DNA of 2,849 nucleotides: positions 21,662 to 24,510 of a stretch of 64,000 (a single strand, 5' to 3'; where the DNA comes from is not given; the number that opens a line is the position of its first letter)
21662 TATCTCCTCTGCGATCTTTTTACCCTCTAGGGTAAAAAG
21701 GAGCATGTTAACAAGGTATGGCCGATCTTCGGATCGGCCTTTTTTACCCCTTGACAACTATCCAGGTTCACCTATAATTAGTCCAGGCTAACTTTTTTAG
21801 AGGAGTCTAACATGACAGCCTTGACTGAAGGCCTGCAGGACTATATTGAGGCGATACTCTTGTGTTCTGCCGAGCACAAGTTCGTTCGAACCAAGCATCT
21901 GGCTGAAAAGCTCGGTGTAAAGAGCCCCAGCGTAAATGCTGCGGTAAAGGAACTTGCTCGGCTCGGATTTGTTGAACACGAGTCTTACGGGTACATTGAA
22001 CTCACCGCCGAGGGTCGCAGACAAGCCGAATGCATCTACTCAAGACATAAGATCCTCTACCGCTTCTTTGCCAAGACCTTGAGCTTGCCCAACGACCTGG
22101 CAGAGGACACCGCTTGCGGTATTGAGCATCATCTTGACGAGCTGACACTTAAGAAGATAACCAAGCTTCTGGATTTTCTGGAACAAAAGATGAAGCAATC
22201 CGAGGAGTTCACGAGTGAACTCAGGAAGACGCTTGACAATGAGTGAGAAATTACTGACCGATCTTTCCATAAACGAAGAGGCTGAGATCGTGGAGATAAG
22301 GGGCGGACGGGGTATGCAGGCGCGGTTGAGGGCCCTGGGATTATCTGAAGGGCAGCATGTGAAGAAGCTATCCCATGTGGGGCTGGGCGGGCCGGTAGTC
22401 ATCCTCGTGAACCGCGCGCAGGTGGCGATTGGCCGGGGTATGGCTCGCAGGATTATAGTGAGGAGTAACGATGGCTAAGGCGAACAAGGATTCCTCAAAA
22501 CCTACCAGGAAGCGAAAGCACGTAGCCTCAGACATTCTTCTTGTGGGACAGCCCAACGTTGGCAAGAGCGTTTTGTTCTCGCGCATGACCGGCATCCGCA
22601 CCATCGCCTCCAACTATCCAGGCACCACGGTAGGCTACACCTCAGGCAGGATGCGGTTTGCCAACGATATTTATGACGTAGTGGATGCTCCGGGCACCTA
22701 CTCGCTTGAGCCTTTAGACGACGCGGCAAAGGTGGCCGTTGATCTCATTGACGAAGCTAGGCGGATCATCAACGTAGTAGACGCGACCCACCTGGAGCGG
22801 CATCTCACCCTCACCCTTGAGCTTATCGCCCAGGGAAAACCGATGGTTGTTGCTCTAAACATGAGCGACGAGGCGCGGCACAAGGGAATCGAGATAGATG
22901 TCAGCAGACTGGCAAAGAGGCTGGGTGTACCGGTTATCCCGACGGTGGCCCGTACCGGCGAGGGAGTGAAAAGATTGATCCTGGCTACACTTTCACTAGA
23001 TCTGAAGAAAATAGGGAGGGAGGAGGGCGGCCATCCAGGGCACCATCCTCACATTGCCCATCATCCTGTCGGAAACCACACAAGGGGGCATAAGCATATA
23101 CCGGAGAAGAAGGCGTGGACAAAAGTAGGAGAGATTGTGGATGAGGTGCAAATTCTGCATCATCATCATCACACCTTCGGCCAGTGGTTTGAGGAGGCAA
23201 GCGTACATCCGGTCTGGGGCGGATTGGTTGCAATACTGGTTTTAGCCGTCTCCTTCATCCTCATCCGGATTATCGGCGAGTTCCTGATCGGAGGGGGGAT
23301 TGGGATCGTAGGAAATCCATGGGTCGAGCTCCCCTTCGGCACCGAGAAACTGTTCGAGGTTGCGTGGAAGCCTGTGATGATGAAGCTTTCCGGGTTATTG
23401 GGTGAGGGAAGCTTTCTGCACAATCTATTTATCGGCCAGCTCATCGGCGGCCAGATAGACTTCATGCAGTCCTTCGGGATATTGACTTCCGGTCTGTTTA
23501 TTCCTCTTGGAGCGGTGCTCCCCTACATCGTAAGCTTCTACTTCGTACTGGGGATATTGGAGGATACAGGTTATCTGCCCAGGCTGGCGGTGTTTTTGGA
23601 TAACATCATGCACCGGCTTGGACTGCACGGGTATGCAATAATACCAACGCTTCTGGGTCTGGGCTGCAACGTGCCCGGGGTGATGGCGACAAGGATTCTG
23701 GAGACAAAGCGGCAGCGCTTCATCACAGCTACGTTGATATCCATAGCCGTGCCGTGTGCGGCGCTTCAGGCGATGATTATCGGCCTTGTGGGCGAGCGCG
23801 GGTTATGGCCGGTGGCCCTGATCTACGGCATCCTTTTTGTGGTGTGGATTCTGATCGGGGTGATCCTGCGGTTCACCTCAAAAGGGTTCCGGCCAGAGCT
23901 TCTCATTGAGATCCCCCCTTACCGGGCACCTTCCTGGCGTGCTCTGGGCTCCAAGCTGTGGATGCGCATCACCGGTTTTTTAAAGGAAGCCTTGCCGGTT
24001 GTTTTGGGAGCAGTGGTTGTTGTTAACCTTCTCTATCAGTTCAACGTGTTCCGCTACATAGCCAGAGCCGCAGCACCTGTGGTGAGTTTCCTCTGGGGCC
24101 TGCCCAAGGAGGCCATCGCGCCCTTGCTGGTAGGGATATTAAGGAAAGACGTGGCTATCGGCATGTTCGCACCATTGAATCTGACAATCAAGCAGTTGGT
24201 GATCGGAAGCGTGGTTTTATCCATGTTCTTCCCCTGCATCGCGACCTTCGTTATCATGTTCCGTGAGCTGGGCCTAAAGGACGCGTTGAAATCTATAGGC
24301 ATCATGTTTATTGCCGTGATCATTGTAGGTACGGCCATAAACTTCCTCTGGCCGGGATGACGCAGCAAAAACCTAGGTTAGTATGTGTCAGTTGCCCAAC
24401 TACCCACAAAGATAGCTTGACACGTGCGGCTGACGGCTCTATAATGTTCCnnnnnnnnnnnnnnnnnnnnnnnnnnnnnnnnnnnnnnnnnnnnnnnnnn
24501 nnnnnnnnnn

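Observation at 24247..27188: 2.7-kb AT-rich insertion at the feoB 3' end, bracketed by diverged direct copies of the feoB C-terminal coding sequence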

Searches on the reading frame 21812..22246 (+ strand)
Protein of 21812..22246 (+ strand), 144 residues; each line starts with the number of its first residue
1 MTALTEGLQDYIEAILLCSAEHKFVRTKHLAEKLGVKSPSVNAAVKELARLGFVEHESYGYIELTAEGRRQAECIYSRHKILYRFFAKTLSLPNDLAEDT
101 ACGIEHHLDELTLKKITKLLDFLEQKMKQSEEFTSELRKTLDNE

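Call 7: search_protein_families(library=pfam, proteins=[window:21812-22246:+], max_evalue=0.1)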
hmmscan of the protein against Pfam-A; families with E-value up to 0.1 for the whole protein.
window:21812-22246:+ (144 aa): 21 families
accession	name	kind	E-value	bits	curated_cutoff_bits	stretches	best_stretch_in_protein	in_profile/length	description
PF02742.21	Fe_dep_repr_C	-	1.3e-16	60.8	27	1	65-131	1-67/70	Iron dependent repressor, metal binding and dimerisation domain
PF01325.25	Fe_dep_repress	-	1.1e-13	51.6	26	1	4-60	2-58/60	Iron dependent repressor, N-terminal DNA binding domain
PF12802.13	MarR_2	-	1.1e-05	25.9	27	1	22-57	19-53/61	MarR family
PF01047.28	MarR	-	0.00011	22.4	24.6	1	15-55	8-48/59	MarR family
PF01978.25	TrmB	-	0.00024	21.3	25.6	1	24-58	22-56/68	Sugar-specific transcriptional regulator TrmB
PF13412.12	HTH_24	-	0.001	19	21.9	1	30-55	23-48/48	Winged helix-turn-helix DNA-binding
PF09821.14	AAA_assoc_C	-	0.0042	18.1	27.6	1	29-92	2-61/119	C-terminal AAA-associated domain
PF00392.27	GntR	-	0.0053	16.8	27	1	27-56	27-56/64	Bacterial regulatory proteins, gntR family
PF13730.12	HTH_36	-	0.0081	16.4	25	1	24-54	25-55/55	Helix-turn-helix domain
PF13545.12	HTH_Crp_2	-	0.0088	16.4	27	1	27-65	25-62/70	Crp-like helix-turn-helix domain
PF09202.17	Rio2_N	-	0.0091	16.7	27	1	13-61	13-61/82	Rio2, N-terminal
PF25213.1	HVO_A0261_N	-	0.016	15.5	35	1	25-73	25-72/86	HVO_A0261 N-terminal domain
PF14394.12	DUF4423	-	0.018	15.3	30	0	12-60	23-73/165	Domain of unknown function (DUF4423)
PF12840.13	HTH_20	-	0.027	14.9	27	0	30-57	24-51/51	Helix-turn-helix domain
PF13463.12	HTH_27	-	0.031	15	22.2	0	13-68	5-68/68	Winged helix DNA-binding domain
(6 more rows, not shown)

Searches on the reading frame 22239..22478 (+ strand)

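Call 7: search_protein_families(library=pfam, proteins=[window:22239-22478:+], max_evalue=0.1)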
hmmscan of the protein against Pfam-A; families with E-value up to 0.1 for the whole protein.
window:22239-22478:+ (79 aa): 1 family
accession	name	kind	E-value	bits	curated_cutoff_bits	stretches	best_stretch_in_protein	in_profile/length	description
PF04023.20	FeoA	-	4.9e-17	62.2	23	1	6-75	3-73/74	FeoA domain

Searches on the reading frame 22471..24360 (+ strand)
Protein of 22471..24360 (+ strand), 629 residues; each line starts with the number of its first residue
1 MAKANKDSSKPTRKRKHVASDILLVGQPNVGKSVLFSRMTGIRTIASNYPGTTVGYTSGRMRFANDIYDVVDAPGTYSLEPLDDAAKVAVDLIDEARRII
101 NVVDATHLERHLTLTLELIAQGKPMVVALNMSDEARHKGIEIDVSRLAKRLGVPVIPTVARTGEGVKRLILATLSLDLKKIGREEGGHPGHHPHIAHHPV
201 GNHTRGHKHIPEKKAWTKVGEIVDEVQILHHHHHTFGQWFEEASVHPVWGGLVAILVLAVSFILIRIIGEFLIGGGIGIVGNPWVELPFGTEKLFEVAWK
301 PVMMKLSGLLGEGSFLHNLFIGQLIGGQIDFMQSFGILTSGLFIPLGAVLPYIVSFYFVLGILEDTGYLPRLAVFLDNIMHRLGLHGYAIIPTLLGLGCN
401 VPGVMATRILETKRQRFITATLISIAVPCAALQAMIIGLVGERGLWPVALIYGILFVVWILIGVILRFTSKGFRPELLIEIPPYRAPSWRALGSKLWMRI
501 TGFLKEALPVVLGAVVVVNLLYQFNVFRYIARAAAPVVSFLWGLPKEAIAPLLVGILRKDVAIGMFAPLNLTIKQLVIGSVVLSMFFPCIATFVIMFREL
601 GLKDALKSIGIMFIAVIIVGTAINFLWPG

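Call 7: search_protein_families(library=pfam, proteins=[window:22471-24360:+], max_evalue=0.1)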
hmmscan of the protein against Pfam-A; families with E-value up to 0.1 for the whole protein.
window:22471-24360:+ (629 aa): 5 families
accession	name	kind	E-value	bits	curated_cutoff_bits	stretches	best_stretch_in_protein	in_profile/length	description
PF02421.24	FeoB_N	-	8.4e-49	165.5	27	1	22-170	3-153/156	Ferrous iron transport protein B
PF07670.19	Gate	-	1.2e-31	109.7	29.6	2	349-442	4-103/104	Nucleoside recognition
PF01926.29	MMR_HSR1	-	3.7e-17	62.9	21.9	1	22-130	2-112/113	50S ribosome-binding GTPase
PF07664.17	FeoB_C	-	3.1e-11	43.3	26.6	1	449-499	2-54/54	Ferrous iron transport protein B C terminus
PF09439.16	SRPRB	-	0.00069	19.5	25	1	20-121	4-98/178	Signal recognition particle receptor beta subunit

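Call 9: find_related_loci(query=window:22471-24360:+, collection=genome_contigs, flank=10000)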
Query window:22471-24360:+ (629 aa) in genome_contigs; peptide patterns used: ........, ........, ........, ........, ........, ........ (x = any residue, [..] = any of these).
105 stretches matched a pattern; 13 encode a relative of the query (tblastn E <= 1e-3); 13 distinct loci.
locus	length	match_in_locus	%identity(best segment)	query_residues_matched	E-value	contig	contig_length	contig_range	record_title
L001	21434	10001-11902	90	1-628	0e+0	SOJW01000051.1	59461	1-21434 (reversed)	MAG: Candidatus Stahlbacteria bacterium isolate E44_bin36 NODE_93_length_59461_cov_6.968505, whole genome shotgun sequen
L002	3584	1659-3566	88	1-628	0e+0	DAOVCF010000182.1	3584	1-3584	MAG TPA_asm: Candidatus Stahlbacteria bacterium isolate CSMAG_1024 CSMAG_1024_k141_2606862_length_3584_cov_20.9399, whol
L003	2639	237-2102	90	12-627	0e+0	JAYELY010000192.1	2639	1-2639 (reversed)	MAG: candidate division WOR-3 bacterium isolate MAG095 MAG095_192, whole genome shotgun sequence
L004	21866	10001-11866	88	13-628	0e+0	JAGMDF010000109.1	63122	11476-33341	MAG: candidate division WOR-3 bacterium isolate RS_17_4 ZL495.bin.4.fa_109, whole genome shotgun sequence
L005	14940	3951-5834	79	2-627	0e+0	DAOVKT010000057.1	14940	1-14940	MAG TPA_asm: Gemmatimonadota bacterium isolate CSMAG_1426 CSMAG_1426_k141_3916927_length_14940_cov_12.3466, whole genome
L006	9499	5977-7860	70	5-626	0e+0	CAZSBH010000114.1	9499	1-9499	MAG TPA_asm: uncultured Spirochaetaceae bacterium isolate SRP214966_co2_439 genome assembly, contig: NODE_12945_length_9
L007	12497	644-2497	69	13-626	0e+0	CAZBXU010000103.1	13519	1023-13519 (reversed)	MAG TPA_asm: uncultured Spirochaetaceae bacterium isolate SRP214966_co5_300 genome assembly, contig: NODE_4120_length_13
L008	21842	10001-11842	84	17-628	0e+0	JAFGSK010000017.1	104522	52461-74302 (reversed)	MAG: candidate division WOR-3 bacterium isolate Zod_Metabat.887 k87_1545195, whole genome shotgun sequence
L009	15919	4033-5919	64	2-626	0e+0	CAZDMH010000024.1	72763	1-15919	MAG TPA_asm: uncultured Spirochaetales bacterium isolate binchicken_co151_533 genome assembly, contig: NODE_381_length_7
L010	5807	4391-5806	81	6-476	0e+0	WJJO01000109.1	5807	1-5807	MAG: candidate division WOR-3 bacterium isolate RBin_337 k141_1125281, whole genome shotgun sequence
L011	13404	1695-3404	53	17-626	0e+0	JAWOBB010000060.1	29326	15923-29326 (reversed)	MAG: Dehalococcoidia bacterium isolate BLK2-2.bin.24 k191_1707621, whole genome shotgun sequence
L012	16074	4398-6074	53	22-620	0e+0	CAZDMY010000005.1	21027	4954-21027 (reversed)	MAG TPA_asm: uncultured Dehalococcoidia bacterium isolate SRP332253_co2_55 genome assembly, contig: NODE_2327_length_210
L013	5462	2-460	75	475-627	2e-70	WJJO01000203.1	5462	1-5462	MAG: candidate division WOR-3 bacterium isolate RBin_337 k141_2172980, whole genome shotgun sequence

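Call 23: find_related_loci(query=window:22471-24360:+, collection=metagenome_contigs, flank=8000)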
Query window:22471-24360:+ (629 aa) in metagenome_contigs; peptide patterns used: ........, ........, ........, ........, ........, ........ (x = any residue, [..] = any of these).
107 stretches matched a pattern; 24 encode a relative of the query (tblastn E <= 1e-3); 24 distinct loci.
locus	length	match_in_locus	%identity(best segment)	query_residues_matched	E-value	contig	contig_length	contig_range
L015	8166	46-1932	95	1-629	0e+0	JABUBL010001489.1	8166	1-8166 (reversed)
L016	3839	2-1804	97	29-629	0e+0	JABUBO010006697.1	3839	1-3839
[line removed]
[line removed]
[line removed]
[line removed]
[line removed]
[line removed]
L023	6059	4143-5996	69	13-626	0e+0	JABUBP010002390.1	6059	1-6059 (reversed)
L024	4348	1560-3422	70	7-626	0e+0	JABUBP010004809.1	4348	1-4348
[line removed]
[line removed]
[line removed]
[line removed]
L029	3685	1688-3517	68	18-626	0e+0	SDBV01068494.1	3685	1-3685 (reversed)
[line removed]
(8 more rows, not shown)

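Call 29: search_protein_families(library=pfam, proteins=[L016:1875-2789:+, L016:2749-3336:+, L018:10011-10793:-, L019:9906-10760:+, L033:10006-11049:+, L033:11069-11719:+, L004:14500-15120:+, L008:12430-13002:+], max_evalue=0.01)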
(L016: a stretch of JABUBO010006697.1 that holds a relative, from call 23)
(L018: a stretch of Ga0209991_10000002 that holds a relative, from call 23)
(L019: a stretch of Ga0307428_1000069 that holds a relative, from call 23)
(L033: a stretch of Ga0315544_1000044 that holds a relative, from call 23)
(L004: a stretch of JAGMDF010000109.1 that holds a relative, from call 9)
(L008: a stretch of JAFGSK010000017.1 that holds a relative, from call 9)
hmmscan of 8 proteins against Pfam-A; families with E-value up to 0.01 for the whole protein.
L016:1875-2789:+ (304 aa): 1 family
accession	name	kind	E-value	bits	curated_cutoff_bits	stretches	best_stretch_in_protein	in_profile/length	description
PF18862.6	ApeA_NTD1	-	1.1e-39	137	25.5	1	6-285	1-271/271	ApeA N-terminal domain 1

L016:2749-3336:+ (195 aa): 1 family
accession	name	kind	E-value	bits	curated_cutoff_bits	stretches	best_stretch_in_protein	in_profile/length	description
PF18739.6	HEPN_Apea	-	5.9e-27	95.2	24.4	1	24-159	1-133/136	Apea-like HEPN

L018:10011-10793:- (260 aa): 1 family
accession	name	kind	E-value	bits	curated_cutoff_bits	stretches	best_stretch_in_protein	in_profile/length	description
PF12686.12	DUF3800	-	4.9e-16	60.2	21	1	5-215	2-148/149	Protein of unknown function (DUF3800)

L019:9906-10760:+ (284 aa): 1 family
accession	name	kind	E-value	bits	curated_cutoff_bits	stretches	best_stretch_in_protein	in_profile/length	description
PF18735.6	HEPN_RiboL-PSP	-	5.6e-12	46.4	28.4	1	105-283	28-189/191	RiboL-PSP-HEPN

L033:10006-11049:+ (347 aa): 1 family
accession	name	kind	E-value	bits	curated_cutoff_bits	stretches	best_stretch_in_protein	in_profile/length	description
PF13557.12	Phenol_MetA_deg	-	5e-05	23.9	22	1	131-298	64-199/242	Putative MetA-pathway of phenol degradation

L033:11069-11719:+ (216 aa): 1 family
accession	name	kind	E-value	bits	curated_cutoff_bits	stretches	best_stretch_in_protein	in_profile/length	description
PF00578.27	AhpC-TSA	-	2.5e-08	34.3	26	1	30-132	2-95/124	AhpC/TSA family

L004:14500-15120:+ (206 aa): 0 families

L008:12430-13002:+ (190 aa): 4 families
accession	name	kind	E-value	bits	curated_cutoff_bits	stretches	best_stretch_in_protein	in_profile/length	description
PF04191.18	PEMT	-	1.7e-10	41.7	25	1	106-170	39-104/105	Phospholipid methyltransferase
PF06966.17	DUF1295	-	8.3e-07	29.2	20.4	1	26-179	100-235/235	Protein of unknown function (DUF1295)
PF01222.22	ERG4_ERG24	-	0.00025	20.4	27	1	108-180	350-424/432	Ergosterol biosynthesis ERG4/ERG24 family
PF04140.19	ICMT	-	0.0017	19.2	24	1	106-161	32-90/95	Isoprenylcysteine carboxyl methyltransferase (ICMT) family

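Call 30: search_protein_families(library=ncbifam, proteins=[L016:1875-2789:+, L016:2749-3336:+, L018:10011-10793:-, L019:9906-10760:+, L004:14500-15120:+], max_evalue=0.01)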
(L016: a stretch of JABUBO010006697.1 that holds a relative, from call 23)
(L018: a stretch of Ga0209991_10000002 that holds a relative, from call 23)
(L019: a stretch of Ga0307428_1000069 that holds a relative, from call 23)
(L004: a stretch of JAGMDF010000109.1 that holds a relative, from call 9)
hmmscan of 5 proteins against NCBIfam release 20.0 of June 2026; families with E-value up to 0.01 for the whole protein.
L016:1875-2789:+ (304 aa): 0 families

L016:2749-3336:+ (195 aa): 0 families

L018:10011-10793:- (260 aa): 0 families

L019:9906-10760:+ (284 aa): 0 families

L004:14500-15120:+ (206 aa): 0 families
